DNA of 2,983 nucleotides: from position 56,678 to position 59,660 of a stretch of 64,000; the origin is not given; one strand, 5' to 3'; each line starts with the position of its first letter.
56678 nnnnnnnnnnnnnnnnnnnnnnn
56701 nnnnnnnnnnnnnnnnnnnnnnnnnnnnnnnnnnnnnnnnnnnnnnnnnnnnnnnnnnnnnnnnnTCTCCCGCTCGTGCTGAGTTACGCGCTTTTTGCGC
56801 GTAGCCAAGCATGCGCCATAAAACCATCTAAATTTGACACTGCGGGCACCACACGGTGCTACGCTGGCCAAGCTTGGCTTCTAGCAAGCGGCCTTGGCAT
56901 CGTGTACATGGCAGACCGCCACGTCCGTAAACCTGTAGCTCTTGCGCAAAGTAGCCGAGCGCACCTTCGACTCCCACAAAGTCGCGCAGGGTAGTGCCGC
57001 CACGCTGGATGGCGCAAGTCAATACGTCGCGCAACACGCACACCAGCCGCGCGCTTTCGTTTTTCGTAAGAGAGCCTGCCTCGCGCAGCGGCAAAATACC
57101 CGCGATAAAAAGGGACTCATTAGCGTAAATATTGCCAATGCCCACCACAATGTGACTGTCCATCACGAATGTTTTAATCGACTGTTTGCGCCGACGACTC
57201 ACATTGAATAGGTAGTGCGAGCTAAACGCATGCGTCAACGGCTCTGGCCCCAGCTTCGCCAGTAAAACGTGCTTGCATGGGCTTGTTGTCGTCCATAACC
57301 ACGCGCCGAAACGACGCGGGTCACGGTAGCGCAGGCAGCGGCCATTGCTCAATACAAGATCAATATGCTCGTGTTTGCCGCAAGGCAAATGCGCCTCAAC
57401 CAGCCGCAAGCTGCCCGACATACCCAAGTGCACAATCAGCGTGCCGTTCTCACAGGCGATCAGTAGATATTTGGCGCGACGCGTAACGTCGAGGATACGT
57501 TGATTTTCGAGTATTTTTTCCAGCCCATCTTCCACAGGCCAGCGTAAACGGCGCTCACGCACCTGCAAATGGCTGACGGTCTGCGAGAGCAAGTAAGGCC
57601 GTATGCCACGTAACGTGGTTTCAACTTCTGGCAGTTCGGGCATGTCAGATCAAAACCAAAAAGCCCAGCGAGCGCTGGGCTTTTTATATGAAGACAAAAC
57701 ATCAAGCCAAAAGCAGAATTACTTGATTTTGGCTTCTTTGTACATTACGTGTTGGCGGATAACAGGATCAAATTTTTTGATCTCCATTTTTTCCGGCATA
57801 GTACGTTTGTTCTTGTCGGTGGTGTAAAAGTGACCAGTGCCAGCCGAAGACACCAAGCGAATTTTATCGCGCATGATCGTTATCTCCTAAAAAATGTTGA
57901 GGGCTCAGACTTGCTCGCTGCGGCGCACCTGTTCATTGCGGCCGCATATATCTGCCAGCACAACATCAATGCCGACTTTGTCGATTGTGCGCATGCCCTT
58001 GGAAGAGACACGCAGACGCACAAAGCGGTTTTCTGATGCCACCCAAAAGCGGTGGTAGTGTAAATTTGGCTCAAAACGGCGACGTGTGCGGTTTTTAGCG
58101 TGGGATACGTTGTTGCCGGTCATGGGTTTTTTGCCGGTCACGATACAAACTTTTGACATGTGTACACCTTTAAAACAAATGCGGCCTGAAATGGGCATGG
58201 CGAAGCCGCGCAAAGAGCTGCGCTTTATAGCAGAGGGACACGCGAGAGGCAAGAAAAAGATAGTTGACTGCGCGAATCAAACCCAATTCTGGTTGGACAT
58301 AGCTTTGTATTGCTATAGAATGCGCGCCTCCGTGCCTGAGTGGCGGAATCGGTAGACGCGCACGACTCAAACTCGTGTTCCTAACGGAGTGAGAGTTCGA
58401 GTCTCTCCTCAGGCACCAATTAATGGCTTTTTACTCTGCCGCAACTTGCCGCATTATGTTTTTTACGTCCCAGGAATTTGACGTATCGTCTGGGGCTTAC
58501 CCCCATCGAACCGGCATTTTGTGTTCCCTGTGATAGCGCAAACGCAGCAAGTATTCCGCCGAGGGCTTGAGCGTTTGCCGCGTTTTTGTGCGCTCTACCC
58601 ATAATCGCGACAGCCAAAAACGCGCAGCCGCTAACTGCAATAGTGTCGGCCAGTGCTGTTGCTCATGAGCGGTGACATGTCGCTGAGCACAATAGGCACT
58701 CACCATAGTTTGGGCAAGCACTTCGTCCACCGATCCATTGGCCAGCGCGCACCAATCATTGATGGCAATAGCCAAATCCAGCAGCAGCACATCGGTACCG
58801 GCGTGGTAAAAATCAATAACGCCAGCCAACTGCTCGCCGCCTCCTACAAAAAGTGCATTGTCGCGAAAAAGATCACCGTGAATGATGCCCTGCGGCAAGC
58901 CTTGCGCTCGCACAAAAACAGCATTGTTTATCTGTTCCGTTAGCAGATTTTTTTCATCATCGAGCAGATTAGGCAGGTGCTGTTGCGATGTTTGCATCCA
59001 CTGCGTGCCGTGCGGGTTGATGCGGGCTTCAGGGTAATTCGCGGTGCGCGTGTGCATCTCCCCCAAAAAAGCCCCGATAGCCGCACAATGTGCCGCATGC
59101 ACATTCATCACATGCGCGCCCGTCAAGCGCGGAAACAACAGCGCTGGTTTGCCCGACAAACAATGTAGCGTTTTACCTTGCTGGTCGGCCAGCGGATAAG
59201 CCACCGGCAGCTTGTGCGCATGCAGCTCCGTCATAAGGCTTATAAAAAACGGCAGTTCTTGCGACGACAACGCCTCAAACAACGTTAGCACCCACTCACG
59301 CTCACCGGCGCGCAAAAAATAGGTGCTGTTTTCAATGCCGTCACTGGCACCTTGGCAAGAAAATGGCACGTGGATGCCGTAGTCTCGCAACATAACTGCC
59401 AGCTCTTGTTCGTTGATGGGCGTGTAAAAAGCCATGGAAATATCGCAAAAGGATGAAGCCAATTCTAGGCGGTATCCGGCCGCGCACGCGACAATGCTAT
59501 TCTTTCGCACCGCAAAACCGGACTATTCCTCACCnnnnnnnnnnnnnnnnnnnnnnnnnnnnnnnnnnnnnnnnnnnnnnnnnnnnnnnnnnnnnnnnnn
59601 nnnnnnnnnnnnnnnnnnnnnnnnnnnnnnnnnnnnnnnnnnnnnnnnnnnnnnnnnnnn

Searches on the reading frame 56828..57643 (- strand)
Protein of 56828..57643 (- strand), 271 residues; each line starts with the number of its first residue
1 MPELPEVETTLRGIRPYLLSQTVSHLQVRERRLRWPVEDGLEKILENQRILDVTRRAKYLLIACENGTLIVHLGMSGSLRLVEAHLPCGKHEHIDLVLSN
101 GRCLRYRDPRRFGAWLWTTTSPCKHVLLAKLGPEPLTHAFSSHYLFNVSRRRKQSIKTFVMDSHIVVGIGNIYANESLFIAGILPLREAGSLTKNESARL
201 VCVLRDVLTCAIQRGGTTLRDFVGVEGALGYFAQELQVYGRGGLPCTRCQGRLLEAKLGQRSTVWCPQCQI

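Call 67: search_protein_families(library=pfam, proteins=[window:56828-57643:-], max_evalue=0.0001)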
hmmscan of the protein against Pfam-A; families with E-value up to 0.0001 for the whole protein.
window:56828-57643:- (271 aa): 3 families
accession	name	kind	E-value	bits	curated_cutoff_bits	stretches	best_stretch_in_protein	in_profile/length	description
PF01149.29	Fapy_DNA_glyco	-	1.3e-35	123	25.5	1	1-115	1-117/117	Formamidopyrimidine-DNA glycosylase N-terminal domain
PF06831.19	H2TH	-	6e-25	87.5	34.7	1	131-221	1-91/93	Formamidopyrimidine-DNA glycosylase H2TH domain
PF06827.20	zf-FPG_IleRS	-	6.6e-07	29.5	21.3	1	243-270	1-28/30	Zinc finger found in FPG and IleRS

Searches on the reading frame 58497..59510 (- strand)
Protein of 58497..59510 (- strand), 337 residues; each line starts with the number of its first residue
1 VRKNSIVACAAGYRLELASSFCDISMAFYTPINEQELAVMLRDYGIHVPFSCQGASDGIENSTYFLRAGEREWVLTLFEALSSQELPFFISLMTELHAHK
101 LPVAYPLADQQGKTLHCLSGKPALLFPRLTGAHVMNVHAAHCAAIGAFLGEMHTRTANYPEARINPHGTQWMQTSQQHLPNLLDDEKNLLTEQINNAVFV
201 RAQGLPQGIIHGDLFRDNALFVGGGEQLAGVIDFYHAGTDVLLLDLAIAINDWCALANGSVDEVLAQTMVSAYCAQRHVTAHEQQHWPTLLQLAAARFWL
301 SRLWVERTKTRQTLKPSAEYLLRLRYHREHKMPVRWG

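Call 67: search_protein_families(library=pfam, proteins=[window:58497-59510:-], max_evalue=0.0001)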
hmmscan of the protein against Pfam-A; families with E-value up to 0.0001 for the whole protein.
window:58497-59510:- (337 aa): 2 families
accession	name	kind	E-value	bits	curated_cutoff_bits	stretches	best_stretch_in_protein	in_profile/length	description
PF01636.29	APH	-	4.9e-33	115.3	23.2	1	52-266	2-226/239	Phosphotransferase enzyme family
PF19974.5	TCAD9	-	2.6e-05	24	40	1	166-248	264-336/429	Ternary complex associated domain 9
